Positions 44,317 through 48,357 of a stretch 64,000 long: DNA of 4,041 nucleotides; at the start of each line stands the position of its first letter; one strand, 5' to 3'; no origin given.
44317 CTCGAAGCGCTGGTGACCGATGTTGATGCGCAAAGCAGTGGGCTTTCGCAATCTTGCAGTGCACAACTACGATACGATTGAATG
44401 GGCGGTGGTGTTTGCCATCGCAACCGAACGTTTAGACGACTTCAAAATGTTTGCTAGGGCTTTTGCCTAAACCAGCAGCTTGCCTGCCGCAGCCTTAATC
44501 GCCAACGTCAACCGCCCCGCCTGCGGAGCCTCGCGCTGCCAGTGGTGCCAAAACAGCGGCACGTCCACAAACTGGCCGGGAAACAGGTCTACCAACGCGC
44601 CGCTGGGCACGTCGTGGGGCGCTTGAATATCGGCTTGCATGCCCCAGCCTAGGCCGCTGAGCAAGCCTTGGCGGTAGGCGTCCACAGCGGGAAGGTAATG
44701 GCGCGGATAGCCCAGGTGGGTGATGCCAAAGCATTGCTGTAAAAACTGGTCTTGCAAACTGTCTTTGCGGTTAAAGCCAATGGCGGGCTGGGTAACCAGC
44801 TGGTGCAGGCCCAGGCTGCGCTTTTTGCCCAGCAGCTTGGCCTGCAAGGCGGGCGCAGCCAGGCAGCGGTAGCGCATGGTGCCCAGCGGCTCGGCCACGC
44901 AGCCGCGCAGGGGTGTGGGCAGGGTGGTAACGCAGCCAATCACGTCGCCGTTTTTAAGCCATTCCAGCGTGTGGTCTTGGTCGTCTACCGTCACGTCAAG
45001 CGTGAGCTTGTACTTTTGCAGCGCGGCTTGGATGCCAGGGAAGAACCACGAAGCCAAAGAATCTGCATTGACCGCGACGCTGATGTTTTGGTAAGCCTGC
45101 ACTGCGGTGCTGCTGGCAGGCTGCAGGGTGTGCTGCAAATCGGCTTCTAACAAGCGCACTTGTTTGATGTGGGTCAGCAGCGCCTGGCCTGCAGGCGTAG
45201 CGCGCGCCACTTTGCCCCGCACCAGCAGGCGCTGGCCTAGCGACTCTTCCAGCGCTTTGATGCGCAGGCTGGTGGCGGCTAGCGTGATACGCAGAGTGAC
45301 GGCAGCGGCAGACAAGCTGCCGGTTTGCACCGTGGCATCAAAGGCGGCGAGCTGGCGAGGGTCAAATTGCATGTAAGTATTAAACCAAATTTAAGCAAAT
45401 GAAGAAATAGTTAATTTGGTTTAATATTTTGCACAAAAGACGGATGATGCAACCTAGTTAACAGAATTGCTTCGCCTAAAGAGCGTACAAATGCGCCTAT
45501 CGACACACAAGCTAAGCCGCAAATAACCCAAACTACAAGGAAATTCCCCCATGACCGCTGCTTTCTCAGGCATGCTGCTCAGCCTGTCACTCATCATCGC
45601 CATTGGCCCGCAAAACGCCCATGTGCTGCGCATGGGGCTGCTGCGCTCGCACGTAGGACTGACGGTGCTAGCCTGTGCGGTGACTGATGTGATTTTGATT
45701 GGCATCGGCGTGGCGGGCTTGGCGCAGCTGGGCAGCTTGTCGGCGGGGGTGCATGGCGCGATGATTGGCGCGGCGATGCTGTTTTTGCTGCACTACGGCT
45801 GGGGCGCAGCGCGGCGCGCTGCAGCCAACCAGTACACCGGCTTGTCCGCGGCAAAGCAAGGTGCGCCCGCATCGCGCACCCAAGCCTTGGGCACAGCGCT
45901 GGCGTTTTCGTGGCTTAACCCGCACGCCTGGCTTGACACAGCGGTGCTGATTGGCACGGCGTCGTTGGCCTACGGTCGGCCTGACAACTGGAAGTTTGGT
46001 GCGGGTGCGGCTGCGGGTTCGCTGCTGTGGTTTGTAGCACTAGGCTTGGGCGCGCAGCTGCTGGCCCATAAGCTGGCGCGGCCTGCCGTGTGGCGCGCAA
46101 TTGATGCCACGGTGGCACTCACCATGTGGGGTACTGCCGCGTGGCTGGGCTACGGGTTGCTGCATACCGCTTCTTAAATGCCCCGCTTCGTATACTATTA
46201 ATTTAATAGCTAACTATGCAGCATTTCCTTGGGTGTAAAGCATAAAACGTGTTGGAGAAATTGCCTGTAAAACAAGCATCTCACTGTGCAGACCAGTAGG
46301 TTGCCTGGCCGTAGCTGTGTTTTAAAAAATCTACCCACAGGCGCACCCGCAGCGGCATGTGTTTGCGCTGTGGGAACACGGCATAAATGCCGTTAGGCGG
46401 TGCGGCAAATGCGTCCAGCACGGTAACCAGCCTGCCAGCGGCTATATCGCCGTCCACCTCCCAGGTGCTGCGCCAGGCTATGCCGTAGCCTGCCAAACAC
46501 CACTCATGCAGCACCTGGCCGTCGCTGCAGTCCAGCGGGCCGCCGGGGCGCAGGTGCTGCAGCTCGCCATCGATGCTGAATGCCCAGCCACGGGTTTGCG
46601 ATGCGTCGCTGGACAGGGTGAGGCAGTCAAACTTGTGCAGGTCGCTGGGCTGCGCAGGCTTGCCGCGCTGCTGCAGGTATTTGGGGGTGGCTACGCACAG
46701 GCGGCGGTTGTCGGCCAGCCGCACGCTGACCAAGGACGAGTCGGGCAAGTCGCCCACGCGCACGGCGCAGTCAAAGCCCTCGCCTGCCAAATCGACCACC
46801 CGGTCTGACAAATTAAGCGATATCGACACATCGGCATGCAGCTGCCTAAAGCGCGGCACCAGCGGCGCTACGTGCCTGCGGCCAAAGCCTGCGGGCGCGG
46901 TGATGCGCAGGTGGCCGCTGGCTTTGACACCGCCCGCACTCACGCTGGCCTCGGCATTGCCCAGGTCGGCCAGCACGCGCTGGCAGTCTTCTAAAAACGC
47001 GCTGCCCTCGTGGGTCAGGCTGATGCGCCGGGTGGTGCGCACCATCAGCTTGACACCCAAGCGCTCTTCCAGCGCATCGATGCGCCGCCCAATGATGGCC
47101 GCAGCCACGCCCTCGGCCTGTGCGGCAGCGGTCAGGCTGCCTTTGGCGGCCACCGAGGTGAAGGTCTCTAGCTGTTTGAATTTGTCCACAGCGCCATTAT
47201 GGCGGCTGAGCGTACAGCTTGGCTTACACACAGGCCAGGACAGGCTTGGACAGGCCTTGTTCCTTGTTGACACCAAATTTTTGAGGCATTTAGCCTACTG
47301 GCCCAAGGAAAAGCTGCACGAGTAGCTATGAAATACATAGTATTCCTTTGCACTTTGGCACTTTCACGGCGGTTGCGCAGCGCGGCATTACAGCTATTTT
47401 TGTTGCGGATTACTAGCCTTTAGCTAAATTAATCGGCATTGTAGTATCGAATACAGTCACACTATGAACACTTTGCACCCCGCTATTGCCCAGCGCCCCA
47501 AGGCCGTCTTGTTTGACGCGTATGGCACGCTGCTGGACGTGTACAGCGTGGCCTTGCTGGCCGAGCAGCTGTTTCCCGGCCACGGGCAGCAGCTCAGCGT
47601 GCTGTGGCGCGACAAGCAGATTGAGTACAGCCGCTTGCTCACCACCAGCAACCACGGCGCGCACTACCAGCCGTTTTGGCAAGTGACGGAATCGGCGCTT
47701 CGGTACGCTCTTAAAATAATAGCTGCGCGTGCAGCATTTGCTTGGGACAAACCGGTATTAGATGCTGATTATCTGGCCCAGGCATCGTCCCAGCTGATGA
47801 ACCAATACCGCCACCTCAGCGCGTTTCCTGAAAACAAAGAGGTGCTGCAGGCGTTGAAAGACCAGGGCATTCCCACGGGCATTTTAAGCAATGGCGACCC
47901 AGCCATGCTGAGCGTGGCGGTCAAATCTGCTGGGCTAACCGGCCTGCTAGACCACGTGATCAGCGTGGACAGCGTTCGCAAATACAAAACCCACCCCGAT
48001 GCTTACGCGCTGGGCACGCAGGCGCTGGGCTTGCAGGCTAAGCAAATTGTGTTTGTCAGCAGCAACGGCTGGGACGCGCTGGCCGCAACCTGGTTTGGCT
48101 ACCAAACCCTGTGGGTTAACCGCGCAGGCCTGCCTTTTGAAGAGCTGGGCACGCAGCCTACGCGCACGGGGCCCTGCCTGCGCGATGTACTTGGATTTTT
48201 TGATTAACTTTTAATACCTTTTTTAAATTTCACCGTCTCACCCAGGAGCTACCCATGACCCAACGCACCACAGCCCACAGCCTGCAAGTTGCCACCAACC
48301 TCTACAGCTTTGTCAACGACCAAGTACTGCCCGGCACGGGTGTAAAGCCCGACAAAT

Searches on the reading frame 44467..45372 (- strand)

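Call 67: search_protein_families(library=pfam, proteins=[window:44467-45372:-], max_evalue=0.0001)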
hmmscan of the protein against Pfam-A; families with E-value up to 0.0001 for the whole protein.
window:44467-45372:- (301 aa): 2 families
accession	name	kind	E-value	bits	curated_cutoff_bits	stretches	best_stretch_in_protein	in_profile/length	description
PF00126.33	HTH_1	-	2.1e-14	53.7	26.6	1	6-63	2-60/60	Bacterial regulatory helix-turn-helix protein, lysR family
PF03466.25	LysR_substrate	-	2.4e-11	43.8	28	1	104-282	14-191/209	LysR substrate binding domain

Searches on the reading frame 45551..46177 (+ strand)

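Call 68: search_protein_families(library=pfam, proteins=[window:45551-46177:+], max_evalue=0.0001)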
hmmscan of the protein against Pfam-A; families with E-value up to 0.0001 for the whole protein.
window:45551-46177:+ (208 aa): 1 family
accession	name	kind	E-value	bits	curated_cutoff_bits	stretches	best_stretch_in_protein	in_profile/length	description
PF01810.24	LysE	-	1.4e-27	96.9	25.6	1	12-201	1-191/193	LysE type translocator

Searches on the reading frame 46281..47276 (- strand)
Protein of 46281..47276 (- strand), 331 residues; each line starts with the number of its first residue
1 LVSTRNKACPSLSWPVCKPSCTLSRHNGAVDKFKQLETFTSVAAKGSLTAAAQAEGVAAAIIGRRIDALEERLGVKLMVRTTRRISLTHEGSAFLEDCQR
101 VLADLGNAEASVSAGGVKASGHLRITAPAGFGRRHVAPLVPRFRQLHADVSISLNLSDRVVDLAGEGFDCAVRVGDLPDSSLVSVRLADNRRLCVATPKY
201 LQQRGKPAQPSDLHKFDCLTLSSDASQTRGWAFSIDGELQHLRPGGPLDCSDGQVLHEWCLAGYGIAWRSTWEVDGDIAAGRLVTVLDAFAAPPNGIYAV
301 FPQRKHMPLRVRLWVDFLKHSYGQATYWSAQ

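Call 20: search_protein_families(library=pfam, proteins=[window:46281-47276:-], max_evalue=0.001)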
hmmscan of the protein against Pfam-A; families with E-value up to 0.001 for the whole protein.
window:46281-47276:- (331 aa): 2 families
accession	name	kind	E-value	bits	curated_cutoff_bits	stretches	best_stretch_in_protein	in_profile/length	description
PF03466.25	LysR_substrate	-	2.6e-39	135.2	28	1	119-320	4-206/209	LysR substrate binding domain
PF00126.33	HTH_1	-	4.4e-16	59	26.6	1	33-91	1-59/60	Bacterial regulatory helix-turn-helix protein, lysR family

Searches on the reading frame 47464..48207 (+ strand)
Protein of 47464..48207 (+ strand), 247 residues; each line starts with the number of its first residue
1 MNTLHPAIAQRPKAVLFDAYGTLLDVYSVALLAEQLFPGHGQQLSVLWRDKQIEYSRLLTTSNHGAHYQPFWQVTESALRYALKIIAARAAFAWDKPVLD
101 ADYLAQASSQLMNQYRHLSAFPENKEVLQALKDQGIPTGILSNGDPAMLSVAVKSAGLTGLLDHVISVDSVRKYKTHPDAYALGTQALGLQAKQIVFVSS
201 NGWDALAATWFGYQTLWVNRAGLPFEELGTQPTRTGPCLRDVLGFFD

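Call 20: search_protein_families(library=pfam, proteins=[window:47464-48207:+], max_evalue=0.001)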
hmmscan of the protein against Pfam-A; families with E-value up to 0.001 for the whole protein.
window:47464-48207:+ (247 aa): 2 families
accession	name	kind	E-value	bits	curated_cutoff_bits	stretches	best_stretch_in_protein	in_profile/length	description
PF00702.32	Hydrolase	-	1.1e-22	81.8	26.4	1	13-211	2-190/191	haloacid dehalogenase-like hydrolase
PF13419.12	HAD_2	-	7.3e-14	52.7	23.8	1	103-218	65-178/178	Haloacid dehalogenase-like hydrolase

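Call 22: find_related_loci(query=window:47464-48207:+, collection=metagenome_contigs, flank=10000)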
Query window:47464-48207:+ (247 aa) in metagenome_contigs; peptide patterns used: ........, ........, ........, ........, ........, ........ (x = any residue, [..] = any of these).
600 stretches matched a pattern (row limit reached: there are more); 223 encode a relative of the query (tblastn E <= 1e-3); the best 80 are kept; 80 distinct loci.
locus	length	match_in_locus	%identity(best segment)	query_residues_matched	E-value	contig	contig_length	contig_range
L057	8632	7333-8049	75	6-246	2e-117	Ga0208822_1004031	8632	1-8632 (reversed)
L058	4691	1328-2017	75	12-246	4e-117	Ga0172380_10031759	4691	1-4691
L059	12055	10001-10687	75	12-245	2e-116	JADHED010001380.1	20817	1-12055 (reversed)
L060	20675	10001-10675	74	9-246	1e-115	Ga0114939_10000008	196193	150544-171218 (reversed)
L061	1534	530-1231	73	9-247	1e-124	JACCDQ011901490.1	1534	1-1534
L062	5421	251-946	73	10-246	3e-115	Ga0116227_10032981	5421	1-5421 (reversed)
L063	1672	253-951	71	1-246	6e-123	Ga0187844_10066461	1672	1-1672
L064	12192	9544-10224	73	7-246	7e-115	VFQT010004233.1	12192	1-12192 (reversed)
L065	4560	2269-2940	73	10-246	7e-115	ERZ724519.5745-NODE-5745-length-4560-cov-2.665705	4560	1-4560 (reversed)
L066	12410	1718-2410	72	10-247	4e-114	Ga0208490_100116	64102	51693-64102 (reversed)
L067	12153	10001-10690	74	12-246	8e-114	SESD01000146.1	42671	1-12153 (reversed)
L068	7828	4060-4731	73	10-246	1e-113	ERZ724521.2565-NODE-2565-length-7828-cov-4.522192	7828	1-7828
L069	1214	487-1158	73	10-246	5e-124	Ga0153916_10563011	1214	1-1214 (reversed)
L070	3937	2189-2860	73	10-246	5e-115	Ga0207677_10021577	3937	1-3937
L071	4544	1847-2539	71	3-246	4e-114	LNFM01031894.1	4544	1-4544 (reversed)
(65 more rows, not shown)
